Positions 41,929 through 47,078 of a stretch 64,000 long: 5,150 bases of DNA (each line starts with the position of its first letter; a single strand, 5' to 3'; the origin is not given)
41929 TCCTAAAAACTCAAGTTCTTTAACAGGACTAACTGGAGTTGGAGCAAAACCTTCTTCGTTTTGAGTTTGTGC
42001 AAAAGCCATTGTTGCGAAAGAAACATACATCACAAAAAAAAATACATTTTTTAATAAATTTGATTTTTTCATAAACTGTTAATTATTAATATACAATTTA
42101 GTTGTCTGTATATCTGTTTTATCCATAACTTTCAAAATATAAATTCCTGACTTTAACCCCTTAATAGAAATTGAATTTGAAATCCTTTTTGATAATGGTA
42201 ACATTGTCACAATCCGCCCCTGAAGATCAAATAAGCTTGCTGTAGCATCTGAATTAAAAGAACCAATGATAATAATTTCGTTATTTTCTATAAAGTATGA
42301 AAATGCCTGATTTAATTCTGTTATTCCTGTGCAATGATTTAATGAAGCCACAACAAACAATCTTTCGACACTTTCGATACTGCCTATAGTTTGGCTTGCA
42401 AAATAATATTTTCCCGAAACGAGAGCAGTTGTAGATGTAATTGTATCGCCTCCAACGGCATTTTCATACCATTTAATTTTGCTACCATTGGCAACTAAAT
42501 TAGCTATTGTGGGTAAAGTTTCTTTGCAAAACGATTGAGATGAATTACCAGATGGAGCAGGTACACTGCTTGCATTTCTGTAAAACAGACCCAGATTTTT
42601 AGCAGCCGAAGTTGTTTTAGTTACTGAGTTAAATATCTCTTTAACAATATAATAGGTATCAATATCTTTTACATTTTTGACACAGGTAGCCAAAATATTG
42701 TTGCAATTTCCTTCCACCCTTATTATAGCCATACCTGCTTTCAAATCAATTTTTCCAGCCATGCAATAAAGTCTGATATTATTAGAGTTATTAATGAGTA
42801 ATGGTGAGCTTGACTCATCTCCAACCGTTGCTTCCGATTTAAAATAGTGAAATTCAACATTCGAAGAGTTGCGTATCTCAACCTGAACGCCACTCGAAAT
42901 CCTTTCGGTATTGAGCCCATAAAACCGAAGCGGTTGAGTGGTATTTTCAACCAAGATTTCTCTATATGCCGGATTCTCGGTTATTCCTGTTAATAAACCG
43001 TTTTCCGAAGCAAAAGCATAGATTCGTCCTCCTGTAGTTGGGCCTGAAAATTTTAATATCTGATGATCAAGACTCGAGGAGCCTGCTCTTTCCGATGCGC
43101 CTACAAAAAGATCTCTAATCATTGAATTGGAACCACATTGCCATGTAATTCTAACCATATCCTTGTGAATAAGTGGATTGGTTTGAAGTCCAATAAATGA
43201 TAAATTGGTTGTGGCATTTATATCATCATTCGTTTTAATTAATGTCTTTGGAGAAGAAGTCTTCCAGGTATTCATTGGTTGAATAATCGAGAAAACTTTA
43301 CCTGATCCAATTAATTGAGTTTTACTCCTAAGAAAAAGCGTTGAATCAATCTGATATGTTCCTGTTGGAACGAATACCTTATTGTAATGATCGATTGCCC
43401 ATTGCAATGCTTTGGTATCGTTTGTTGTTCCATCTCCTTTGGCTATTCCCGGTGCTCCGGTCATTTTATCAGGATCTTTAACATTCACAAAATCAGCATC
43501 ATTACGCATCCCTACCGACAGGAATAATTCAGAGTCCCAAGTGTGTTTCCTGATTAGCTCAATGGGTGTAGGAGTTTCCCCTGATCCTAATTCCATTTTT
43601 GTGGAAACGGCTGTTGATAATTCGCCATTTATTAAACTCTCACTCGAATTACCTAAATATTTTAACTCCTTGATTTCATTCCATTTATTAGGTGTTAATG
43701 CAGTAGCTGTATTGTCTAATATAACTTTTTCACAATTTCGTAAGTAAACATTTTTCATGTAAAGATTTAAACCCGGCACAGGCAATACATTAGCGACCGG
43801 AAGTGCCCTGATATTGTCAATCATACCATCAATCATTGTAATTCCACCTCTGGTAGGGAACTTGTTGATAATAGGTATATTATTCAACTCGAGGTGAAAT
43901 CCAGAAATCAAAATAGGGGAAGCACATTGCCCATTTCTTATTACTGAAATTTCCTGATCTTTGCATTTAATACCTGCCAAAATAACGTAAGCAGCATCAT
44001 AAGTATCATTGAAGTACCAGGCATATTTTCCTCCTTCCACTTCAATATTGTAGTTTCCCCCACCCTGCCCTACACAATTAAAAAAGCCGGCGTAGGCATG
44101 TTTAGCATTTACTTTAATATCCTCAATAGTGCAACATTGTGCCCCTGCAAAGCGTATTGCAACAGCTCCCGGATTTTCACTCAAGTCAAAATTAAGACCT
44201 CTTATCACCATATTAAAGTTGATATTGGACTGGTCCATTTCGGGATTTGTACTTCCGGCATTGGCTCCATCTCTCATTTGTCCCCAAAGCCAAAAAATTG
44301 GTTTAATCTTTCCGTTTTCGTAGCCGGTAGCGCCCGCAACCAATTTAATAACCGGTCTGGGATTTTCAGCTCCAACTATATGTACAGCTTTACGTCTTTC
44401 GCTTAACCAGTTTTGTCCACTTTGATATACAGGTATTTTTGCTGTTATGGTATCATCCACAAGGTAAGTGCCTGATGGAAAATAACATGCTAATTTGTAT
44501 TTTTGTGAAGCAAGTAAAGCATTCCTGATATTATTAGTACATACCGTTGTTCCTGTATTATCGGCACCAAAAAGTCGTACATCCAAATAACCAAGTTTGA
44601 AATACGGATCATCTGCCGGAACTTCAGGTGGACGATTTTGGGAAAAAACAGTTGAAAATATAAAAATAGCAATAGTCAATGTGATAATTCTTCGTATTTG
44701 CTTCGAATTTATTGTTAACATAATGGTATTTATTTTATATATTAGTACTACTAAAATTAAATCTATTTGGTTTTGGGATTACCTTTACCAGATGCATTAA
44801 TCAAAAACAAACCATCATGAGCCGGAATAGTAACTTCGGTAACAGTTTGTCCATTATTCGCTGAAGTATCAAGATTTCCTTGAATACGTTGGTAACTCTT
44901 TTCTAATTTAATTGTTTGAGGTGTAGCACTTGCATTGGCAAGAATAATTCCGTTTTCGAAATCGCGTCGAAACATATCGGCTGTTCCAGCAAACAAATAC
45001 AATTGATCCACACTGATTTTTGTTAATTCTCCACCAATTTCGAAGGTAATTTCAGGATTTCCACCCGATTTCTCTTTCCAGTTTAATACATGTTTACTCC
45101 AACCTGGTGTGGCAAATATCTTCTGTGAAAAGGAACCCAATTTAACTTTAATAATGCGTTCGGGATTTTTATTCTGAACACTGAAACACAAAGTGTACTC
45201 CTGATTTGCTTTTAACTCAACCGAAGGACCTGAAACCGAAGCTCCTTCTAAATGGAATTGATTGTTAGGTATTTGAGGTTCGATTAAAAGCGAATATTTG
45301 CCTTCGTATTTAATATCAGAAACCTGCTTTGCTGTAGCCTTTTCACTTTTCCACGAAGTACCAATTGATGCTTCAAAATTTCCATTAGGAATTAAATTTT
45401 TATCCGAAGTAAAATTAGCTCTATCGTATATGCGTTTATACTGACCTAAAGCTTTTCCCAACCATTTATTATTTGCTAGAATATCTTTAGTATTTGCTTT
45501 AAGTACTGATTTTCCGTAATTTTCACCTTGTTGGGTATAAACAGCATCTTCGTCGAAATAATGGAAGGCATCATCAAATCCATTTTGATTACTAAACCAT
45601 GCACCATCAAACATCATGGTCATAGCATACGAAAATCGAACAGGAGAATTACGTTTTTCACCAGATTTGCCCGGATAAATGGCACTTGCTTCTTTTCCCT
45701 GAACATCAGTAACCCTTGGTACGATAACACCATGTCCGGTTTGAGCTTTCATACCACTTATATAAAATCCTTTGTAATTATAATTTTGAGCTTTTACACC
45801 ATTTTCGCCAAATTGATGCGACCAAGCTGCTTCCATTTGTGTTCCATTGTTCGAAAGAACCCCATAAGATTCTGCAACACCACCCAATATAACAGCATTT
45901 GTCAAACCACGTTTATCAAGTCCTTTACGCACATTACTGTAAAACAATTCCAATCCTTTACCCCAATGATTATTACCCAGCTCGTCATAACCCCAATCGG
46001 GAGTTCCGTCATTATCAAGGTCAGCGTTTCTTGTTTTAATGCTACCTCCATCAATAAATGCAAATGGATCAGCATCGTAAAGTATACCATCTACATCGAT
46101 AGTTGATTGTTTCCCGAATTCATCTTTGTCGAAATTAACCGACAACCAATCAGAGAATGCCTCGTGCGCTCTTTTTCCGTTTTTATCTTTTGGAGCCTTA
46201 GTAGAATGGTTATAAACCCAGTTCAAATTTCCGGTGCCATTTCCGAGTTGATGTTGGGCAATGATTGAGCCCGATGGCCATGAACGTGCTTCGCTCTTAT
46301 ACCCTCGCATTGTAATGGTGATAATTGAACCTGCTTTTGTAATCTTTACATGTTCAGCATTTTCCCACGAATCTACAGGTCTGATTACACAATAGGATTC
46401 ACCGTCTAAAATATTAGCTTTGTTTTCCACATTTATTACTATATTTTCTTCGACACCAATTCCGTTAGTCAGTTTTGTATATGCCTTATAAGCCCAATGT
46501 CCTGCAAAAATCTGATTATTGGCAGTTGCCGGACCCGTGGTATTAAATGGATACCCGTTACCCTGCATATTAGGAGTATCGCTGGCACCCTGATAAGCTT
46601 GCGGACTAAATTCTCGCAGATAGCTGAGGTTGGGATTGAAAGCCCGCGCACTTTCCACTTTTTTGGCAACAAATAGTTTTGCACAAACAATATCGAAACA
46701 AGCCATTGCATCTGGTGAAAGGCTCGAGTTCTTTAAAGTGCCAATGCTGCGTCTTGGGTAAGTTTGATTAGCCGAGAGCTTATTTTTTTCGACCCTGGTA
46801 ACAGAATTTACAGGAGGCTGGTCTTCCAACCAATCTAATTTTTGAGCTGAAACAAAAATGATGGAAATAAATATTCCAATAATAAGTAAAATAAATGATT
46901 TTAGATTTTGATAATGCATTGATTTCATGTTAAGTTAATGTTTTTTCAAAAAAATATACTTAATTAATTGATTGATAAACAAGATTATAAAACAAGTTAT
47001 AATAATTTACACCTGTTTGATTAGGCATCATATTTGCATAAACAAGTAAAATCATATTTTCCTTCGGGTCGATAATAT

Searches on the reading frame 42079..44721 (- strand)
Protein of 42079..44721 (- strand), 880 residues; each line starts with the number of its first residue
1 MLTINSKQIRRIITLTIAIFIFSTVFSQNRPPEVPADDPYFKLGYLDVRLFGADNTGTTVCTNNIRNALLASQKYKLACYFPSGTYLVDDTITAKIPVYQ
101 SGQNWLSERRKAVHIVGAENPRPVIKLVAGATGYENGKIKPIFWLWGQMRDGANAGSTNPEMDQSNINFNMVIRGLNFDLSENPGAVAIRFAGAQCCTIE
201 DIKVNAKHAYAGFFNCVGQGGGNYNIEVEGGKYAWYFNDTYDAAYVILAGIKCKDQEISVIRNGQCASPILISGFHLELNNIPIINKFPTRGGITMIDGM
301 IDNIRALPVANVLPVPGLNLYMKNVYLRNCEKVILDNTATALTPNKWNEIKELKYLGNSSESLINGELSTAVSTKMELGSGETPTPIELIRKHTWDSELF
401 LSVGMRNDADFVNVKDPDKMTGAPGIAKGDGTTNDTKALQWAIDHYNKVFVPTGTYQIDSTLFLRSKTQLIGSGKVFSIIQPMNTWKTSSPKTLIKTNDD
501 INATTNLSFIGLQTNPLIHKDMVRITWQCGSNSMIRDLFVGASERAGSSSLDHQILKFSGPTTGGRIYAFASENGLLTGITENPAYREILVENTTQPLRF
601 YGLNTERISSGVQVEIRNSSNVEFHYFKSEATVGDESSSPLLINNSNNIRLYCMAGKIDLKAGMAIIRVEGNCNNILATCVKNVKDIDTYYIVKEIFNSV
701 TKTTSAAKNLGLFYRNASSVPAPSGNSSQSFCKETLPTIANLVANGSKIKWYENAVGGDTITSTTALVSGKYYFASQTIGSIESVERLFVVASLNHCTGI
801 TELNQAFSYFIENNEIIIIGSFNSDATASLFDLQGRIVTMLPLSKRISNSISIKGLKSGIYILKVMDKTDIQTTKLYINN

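Call 17: search_protein_families(library=pfam, proteins=[window:42079-44721:-], max_evalue=0.001)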
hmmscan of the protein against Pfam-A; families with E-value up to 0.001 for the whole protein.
window:42079-44721:- (880 aa): 2 families
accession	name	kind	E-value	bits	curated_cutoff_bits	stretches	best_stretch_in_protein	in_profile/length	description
PF12708.12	Pect-lyase_RHGA_epim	-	2.4e-25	90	27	2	47-238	3-172/213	Rhamnogalacturonase A/epimerase, pectate lyase-like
PF18962.6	Por_Secre_tail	-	2.6e-06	28.1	27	1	816-878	9-75/75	Secretion system C-terminal sorting domain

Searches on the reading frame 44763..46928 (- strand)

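Call 17: search_protein_families(library=pfam, proteins=[window:44763-46928:-], max_evalue=0.001)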
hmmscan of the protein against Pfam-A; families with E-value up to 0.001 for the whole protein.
window:44763-46928:- (721 aa): 1 family
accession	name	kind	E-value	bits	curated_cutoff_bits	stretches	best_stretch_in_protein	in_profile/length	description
PF02018.23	CBM_4_9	-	0.00015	22.5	25.9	1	510-598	1-86/136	Carbohydrate binding domain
